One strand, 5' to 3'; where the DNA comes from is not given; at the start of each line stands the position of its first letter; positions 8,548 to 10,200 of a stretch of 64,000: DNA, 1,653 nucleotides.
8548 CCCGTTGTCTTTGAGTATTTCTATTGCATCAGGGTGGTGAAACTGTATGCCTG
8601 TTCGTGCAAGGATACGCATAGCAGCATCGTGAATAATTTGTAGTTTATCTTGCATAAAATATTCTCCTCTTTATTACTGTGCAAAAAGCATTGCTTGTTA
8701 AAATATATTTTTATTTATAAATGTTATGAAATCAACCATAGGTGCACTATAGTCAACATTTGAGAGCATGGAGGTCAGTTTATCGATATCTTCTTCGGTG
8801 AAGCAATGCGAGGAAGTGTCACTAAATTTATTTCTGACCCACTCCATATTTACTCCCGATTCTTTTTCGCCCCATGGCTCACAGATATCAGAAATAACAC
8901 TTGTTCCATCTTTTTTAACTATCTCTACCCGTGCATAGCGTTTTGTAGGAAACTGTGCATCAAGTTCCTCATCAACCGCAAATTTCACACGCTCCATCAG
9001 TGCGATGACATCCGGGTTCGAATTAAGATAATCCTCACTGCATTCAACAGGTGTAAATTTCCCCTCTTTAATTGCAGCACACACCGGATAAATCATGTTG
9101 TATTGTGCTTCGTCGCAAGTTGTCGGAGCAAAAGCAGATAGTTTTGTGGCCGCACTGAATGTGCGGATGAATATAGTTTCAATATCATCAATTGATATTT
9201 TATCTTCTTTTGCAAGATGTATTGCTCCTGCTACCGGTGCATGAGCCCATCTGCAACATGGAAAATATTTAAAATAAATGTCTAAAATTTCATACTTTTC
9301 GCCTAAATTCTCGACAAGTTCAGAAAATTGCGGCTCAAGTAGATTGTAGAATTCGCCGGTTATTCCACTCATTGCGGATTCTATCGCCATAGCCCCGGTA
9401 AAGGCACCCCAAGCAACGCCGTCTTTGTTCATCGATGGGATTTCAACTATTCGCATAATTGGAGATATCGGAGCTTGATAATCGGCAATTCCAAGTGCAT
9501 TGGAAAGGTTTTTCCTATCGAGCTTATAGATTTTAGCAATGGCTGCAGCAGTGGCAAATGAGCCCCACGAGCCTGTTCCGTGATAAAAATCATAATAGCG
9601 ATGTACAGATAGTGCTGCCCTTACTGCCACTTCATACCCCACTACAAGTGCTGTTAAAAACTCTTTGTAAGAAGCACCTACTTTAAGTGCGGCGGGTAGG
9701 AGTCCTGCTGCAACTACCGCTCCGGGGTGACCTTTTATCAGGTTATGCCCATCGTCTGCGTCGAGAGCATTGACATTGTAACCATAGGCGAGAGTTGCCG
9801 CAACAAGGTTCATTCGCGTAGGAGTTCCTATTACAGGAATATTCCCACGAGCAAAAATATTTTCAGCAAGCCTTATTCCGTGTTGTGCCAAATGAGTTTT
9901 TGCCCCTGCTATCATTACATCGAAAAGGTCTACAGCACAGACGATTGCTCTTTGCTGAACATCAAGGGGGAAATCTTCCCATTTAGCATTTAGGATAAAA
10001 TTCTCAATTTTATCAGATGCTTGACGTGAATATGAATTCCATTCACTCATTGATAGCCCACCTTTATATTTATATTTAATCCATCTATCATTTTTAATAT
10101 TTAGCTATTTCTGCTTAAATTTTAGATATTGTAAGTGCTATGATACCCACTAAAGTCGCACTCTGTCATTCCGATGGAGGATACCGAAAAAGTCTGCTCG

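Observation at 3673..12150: Unassigned corrinoid-dependent methyltransferase locus: non-Pyl MttB enzyme flanked by two MmgE/PrpD paralogues, with corrinoid protein, GltS-type symporter, RidA and PocR-AraC regulator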

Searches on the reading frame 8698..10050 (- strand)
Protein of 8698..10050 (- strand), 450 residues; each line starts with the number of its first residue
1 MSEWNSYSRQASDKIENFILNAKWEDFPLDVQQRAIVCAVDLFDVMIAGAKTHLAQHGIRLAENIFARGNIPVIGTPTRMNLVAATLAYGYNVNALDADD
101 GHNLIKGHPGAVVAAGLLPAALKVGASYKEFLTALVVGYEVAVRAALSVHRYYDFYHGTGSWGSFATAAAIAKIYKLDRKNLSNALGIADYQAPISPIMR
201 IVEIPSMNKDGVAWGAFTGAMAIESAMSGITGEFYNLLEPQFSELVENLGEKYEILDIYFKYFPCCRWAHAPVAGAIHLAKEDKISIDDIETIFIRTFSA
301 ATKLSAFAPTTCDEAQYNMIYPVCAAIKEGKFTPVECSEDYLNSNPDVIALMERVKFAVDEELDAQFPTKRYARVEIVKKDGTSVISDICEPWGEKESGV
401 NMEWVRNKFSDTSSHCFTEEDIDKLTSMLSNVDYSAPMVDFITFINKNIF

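Call 3: search_protein_families(library=pfam, proteins=[window:8698-10050:-])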
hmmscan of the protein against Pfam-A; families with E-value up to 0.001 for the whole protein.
window:8698-10050:- (450 aa): 2 families
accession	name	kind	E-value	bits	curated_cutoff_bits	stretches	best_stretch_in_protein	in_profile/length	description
PF03972.19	MmgE_PrpD_N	-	1.7e-39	136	32.1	1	14-240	2-227/244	MmgE/PrpD N-terminal domain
PF19305.4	MmgE_PrpD_C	-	3.7e-26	92.4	32.1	1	263-423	1-162/173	MmgE/PrpD C-terminal domain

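Call 4: search_protein_families(library=ncbifam, proteins=[window:8698-10050:-])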
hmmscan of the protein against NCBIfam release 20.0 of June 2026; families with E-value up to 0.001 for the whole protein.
window:8698-10050:- (450 aa): 3 families
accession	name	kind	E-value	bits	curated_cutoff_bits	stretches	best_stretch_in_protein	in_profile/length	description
NF006943.0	PRK09425.1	equivalog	4.3e-07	29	575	1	213-431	236-462/480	bifunctional 2-methylcitrate dehydratase/aconitate hydratase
TIGR02330.1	prpD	equivalog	2.4e-05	23.3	458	1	213-420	224-439/468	2-methylcitrate dehydratase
NF042438.1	PrpD_hiGCgrampos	equivalog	2.9e-05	22.9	950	0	68-233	77-238/499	2-methylcitrate dehydratase PrpD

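Call 15: find_homologous_proteins(query=window:8698-10050:-)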
Query window:8698-10050:- (450 aa): 695 proteins with E <= 0.001 among 8000 candidates; the best 120 are listed.
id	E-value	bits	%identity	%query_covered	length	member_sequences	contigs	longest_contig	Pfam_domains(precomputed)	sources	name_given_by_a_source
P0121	0.0e+0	1029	100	100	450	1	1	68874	PF19305.5,PF03972.20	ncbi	-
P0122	2.3e-205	701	62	100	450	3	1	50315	PF19305.5,PF03972.20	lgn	-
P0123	1.4e-203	695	64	100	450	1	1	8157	PF19305.5,PF03972.20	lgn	-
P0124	3.0e-203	694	62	100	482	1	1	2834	PF19305.5,PF03972.20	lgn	-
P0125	3.3e-203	694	63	100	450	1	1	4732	PF19305.5,PF03972.20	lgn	-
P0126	9.7e-200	682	64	100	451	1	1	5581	PF19305.5,PF03972.20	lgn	-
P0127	4.2e-199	680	60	100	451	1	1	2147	PF19305.5,PF03972.20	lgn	-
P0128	7.6e-195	666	60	100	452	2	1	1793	PF19305.5,PF03972.20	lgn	-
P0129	2.0e-188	645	60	100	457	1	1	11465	PF19305.5,PF03972.20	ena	-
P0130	9.0e-187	639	58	100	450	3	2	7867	PF19305.5,PF03972.20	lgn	-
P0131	2.3e-186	638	59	100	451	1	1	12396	PF19305.5,PF03972.20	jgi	jgi:2-methylcitrate dehydratase PrpD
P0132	2.3e-185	635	59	100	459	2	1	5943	PF19305.5,PF03972.20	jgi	jgi:2-methylcitrate dehydratase PrpD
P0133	1.2e-184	632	58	100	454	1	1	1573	PF19305.5,PF03972.20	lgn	-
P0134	2.5e-184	631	59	100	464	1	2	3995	PF19305.5,PF03972.20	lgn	-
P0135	4.6e-184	630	57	100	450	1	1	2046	PF19305.5,PF03972.20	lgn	-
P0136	1.2e-183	629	59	100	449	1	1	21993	PF19305.5,PF03972.20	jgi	-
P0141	7.0e-165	567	54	99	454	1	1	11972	PF19305.5,PF03972.20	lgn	-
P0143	1.5e-158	546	55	96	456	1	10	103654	PF19305.5,PF03972.20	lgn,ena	-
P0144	9.5e-126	438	44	94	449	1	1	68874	PF19305.5,PF03972.20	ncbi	-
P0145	2.2e-122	427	43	96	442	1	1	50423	PF19305.5,PF03972.20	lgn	-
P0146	6.7e-122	426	45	97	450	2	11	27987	PF19305.5,PF03972.20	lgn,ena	-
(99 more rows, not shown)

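Call 16: find_encoding_contigs(protein=P0122, flank=10000, max_places=2)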
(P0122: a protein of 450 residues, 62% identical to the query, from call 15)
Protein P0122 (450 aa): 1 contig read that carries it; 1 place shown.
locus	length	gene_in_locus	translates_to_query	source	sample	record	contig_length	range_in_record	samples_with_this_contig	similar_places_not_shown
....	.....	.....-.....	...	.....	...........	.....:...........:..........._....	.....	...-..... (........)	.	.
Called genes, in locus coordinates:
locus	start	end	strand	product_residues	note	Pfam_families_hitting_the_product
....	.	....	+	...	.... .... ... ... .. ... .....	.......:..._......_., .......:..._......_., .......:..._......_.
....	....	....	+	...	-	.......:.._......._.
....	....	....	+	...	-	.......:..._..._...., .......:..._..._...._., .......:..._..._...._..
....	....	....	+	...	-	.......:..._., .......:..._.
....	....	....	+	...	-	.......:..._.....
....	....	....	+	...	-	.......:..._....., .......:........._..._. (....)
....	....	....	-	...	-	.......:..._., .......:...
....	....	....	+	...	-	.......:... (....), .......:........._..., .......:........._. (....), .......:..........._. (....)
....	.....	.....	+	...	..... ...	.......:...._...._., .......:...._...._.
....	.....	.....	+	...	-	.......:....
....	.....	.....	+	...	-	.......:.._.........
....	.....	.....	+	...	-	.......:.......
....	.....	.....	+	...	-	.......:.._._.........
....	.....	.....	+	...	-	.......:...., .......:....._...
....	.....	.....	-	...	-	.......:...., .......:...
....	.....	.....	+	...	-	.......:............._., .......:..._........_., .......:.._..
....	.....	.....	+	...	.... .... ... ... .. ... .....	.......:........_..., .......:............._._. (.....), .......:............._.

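Call 17: find_encoding_contigs(protein=P0143, flank=10000, max_places=2)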
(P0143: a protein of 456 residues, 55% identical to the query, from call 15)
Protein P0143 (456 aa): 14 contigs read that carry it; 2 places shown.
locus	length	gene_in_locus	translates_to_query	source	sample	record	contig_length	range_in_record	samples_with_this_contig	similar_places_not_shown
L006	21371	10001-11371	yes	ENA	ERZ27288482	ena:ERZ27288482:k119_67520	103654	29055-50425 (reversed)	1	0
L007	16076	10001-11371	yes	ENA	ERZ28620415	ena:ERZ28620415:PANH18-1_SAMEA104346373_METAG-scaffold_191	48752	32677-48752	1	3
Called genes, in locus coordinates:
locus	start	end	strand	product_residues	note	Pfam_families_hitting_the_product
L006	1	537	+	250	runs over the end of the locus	-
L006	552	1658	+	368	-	PF13439:Glyco_transf_4, PF13477:Glyco_trans_4_2, PF13579:Glyco_trans_4_4 (weak), PF20706:GT4-conflict (weak), PF00534:Glycos_transf_1, PF13692:Glyco_trans_1_4, PF13524:Glyco_trans_1_2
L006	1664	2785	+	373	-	PF13692:Glyco_trans_1_4 (weak), PF13524:Glyco_trans_1_2 (weak), PF26337:Gtf3_C (weak)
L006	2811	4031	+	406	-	PF04932:Wzy_C (weak)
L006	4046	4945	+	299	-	-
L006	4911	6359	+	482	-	-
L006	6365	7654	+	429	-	-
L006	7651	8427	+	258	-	PF00005:ABC_tran, PF13304:AAA_21 (weak)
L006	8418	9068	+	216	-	PF00528:BPD_transp_1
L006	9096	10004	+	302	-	PF04069:OpuAC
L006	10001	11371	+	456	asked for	PF03972:MmgE_PrpD_N, PF19305:MmgE_PrpD_C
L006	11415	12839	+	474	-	PF01943:Polysacc_synt, PF13440:Polysacc_synt_3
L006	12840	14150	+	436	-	PF23019:DUF7033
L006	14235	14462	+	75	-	PF01041:DegT_DnrJ_EryC1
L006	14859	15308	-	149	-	-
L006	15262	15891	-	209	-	-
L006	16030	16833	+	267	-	PF01041:DegT_DnrJ_EryC1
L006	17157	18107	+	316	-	PF00535:Glycos_transf_2, PF10111:Glyco_tranf_2_2, PF13641:Glyco_tranf_2_3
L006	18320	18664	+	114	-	-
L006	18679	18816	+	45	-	-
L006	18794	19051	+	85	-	-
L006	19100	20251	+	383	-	PF00155:Aminotran_1_2 (weak), PF01041:DegT_DnrJ_EryC1, PF01212:Beta_elim_lyase (weak)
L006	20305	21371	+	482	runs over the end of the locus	-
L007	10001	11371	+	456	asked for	PF03972:MmgE_PrpD_N, PF19305:MmgE_PrpD_C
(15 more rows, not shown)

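Call 18: find_encoding_contigs(protein=P0136, flank=10000, max_places=2)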
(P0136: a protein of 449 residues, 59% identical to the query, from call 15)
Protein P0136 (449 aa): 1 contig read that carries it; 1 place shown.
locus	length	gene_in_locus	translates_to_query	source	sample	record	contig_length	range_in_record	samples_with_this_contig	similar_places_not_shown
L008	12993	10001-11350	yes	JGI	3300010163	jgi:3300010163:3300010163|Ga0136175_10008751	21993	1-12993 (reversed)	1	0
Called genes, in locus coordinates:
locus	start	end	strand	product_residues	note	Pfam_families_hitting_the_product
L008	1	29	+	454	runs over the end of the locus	-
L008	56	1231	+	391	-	PF13439:Glyco_transf_4 (weak), PF13579:Glyco_trans_4_4, PF00534:Glycos_transf_1, PF13692:Glyco_trans_1_4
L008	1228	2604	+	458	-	-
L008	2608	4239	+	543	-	PF00733:Asn_synthase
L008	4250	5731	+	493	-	PF01943:Polysacc_synt, PF13440:Polysacc_synt_3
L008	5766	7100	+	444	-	PF02786:CPSase_L_D2 (weak)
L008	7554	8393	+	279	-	PF00795:CN_hydrolase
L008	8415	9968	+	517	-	PF02028:BCCT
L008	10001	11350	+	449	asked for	PF03972:MmgE_PrpD_N, PF19305:MmgE_PrpD_C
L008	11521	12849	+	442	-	PF23019:DUF7033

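Call 22: find_encoding_contigs(protein=P0145, flank=10000, max_places=2)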
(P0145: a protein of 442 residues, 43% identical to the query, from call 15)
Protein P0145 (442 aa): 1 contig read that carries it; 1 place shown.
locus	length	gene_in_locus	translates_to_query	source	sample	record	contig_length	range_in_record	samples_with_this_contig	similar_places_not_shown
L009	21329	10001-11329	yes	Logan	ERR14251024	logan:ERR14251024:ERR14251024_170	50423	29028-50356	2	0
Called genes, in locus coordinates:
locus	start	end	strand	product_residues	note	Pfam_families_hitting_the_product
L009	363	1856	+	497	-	PF00474:SSF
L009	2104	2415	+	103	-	PF13510:Fer2_4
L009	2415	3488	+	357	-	PF00070:Pyr_redox (faint), PF00890:FAD_binding_2 (weak), PF01266:DAO (weak), PF03486:HI0933_like, PF07992:Pyr_redox_2, PF12831:FAD_oxidored, PF13450:NAD_binding_8, PF13738:Pyr_redox_3, +1 more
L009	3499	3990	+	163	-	PF12837:Fer4_6 (weak)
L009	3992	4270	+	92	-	PF17806:SO_alpha_A3, PF04324:Fer2_BFD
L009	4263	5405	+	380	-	PF00070:Pyr_redox (faint), PF00890:FAD_binding_2 (weak), PF01266:DAO, PF01946:Thi4 (faint), PF07992:Pyr_redox_2 (faint)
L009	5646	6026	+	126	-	PF00037:Fer4 (weak), PF13237:Fer4_10, PF14697:Fer4_21, PF12838:Fer4_7, PF13187:Fer4_9, PF00037:Fer4, PF12797:Fer4_2 (weak), PF13237:Fer4_10, +8 more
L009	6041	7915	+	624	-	PF02730:AFOR_N, PF01314:AFOR_C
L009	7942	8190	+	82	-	-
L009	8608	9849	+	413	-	PF02317:Octopine_DH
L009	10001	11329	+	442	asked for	PF03972:MmgE_PrpD_N, PF19305:MmgE_PrpD_C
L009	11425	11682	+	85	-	-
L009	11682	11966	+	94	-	-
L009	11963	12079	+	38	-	-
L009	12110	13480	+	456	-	PF13520:AA_permease_2, PF00324:AA_permease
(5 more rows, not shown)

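Call 23: find_encoding_contigs(protein=P0146, flank=10000, max_places=2)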
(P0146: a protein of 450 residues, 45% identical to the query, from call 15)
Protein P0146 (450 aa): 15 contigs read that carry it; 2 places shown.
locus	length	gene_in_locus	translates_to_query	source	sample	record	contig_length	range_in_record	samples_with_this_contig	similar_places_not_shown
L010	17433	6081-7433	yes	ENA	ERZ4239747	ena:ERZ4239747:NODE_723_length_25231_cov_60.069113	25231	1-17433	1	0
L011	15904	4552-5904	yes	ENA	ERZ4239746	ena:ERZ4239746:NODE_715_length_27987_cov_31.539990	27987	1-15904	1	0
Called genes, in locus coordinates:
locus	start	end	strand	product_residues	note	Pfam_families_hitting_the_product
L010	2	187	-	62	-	?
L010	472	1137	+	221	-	PF00733:Asn_synthase (weak), PF00764:Arginosuc_synth (weak), PF01171:ATP_bind_3 (faint), PF06508:QueC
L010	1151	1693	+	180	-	PF02592:Vut_1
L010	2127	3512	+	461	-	PF00296:Bac_luciferase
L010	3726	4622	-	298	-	PF00126:HTH_1, PF03466:LysR_substrate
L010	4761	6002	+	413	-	PF01210:NAD_Gly3P_dh_N (weak), PF02558:ApbA (faint), PF02317:Octopine_DH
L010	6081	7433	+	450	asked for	PF03972:MmgE_PrpD_N, PF19305:MmgE_PrpD_C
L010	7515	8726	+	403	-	PF03616:Glt_symporter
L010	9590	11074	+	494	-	PF00474:SSF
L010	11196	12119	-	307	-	PF01546:Peptidase_M20 (faint), PF04389:Peptidase_M28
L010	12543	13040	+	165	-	PF11188:DUF2975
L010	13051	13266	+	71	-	PF13443:HTH_26, PF01381:HTH_3 (weak)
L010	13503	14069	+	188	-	PF05675:DUF817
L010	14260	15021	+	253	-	PF01255:Prenyltransf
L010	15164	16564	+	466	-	PF07005:SBD_N, PF17042:NBD_C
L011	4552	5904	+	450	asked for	PF03972:MmgE_PrpD_N, PF19305:MmgE_PrpD_C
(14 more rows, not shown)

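Call 24: search_solved_structures(query=window:8698-10050:-, max_evalue=0.001)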
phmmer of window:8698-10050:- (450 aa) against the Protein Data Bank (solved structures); distinct sequences matched with E-value up to 0.001: 10.
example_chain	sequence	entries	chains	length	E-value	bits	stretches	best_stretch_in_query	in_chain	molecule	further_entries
7bra_A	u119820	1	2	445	3.9e-23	85.2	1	30-384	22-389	Bacillus subtilis IRG1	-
7e9d_A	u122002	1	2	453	1e-21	80.6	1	30-384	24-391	IRG1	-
2hp3_A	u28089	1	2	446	5.9e-21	78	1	40-411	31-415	IDS-epimerase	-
2hp0_A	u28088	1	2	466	6.3e-21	77.9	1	33-411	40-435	IDS-epimerase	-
7br9_A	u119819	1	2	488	4.5e-11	45.4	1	63-431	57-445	Cis-aconitate decarboxylase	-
6r6t_A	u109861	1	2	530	6e-11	45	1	63-431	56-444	Cis-aconitate decarboxylase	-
12vt_A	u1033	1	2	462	9e-09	37.9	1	73-433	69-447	Cis-aconitate decarboxylase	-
12ux_A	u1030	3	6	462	1.5e-08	37.1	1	73-433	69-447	Cis-aconitate decarboxylase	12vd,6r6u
12vw_A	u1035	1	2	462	1.5e-08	37.1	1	73-433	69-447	Cis-aconitate decarboxylase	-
12vq_A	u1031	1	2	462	1.9e-08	36.8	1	73-433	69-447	Cis-aconitate decarboxylase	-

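Call 30: find_related_loci(query=A1, collection=genome_contigs, flank=10000)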
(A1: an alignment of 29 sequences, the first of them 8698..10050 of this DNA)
Query A1 (450 aa) in genome_contigs; peptide patterns used: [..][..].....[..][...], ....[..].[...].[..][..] (x = any residue, [..] = any of these).
527 stretches matched a pattern; 509 encode a relative of the query (tblastn E <= 1e-3); the best 80 are kept; 80 distinct loci.
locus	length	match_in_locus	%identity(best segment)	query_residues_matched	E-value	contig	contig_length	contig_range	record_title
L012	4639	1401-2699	44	14-448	3e-130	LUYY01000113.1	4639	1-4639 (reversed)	MAG: Bacteroidales bacterium Bact_07 Bact_07_contig_24851, whole genome shotgun sequence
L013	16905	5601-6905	44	14-447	3e-128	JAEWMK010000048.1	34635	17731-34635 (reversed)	MAG: Bacillota bacterium isolate OH_PDB_133 k127_1324727, whole genome shotgun sequence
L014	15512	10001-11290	43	1-431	4e-128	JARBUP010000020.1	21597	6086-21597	MAG: Bacillota bacterium isolate L_E1_T20_C_bin.8 scaffold_3823, whole genome shotgun sequence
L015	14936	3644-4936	43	14-446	2e-126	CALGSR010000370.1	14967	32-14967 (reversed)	MAG TPA_asm: uncultured Bacillus sp. isolate SRR1562008_bin.26_CONCOCT_v1.1_MAG genome assembly, contig: ERZ724040.3078,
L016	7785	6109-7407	43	14-448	1e-125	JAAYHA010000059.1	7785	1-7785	MAG: Synergistaceae bacterium isolate AS09scLD_30 36471_AS09, whole genome shotgun sequence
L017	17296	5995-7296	42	15-450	9e-125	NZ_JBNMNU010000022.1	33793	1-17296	MAG: Clostridium sp. isolate 3300053697_61 Ga0535652_0001447, whole genome shotgun sequence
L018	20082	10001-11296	43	14-447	9e-124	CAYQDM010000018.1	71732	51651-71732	MAG TPA_asm: uncultured Acidaminobacter sp. isolate binchicken_co269_32 genome assembly, contig: NODE_339_length_71732_c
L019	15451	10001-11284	42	5-433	6e-123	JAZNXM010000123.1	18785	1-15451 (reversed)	MAG: Acetatifactor sp. isolate T1900044778_TS20190244.MAGScoT_cleanbin_000133 SGB_2534_k141_620839, whole genome shotgun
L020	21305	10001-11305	43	14-450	4e-123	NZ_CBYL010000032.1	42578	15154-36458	Faecalispora jeddahensis strain JCD, whole genome shotgun sequence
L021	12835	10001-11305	43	14-450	4e-123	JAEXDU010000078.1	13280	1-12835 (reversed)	MAG: Bacillota bacterium isolate OH_HBB_173 k127_1714741, whole genome shotgun sequence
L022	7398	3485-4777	42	14-446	7e-123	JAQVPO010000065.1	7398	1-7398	MAG: Synergistaceae bacterium isolate STF1_205 NODE_35726_length_7398_cov_2.706505_Sandtown_F1, whole genome shotgun seq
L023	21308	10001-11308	42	10-447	2e-122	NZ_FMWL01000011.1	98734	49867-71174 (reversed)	Acidaminobacter hydrogenoformans DSM 2784, whole genome shotgun sequence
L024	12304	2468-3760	43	14-446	2e-122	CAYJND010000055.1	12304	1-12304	MAG TPA_asm: uncultured Desulfovibrionaceae bacterium isolate ERP123703_co3_286 genome assembly, contig: NODE_6324_lengt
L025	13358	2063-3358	41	14-447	8e-122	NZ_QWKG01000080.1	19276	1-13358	Colidextribacter sp. OB.20 Scaffold71_1, whole genome shotgun sequence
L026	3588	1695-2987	40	15-447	6e-125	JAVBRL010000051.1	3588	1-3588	MAG: Synergistaceae bacterium isolate EPI_MAG_00194 c_000010037575, whole genome shotgun sequence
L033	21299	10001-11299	41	14-448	1e-118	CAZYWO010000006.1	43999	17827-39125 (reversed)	MAG TPA_asm: uncultured Oscillospiraceae bacterium isolate SRP222994_co1_241 genome assembly, contig: NODE_1461_length_4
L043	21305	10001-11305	40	14-450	3e-116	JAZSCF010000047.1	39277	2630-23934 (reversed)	MAG: Acutalibacteraceae bacterium isolate T1900044918_TS20190384.MAGScoT_cleanbin_000008 SGB_3345_k141_2077404, whole ge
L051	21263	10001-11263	40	10-431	4e-114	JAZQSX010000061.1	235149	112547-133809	MAG: Acutalibacteraceae bacterium isolate T1900045195_TC20190191.MAGScoT_cleanbin_000002 SGB_5313_k141_2617212, whole ge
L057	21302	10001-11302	40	14-449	2e-113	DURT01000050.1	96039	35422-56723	MAG TPA_asm: Tissierellia bacterium isolate AS25fmACSIPFO_90 31592_AS25, whole genome shotgun sequence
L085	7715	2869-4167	41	14-449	4e-111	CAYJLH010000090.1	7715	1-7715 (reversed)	MAG TPA_asm: uncultured Oscillospiraceae bacterium isolate ERP123703_co4_52 genome assembly, contig: NODE_6128_length_77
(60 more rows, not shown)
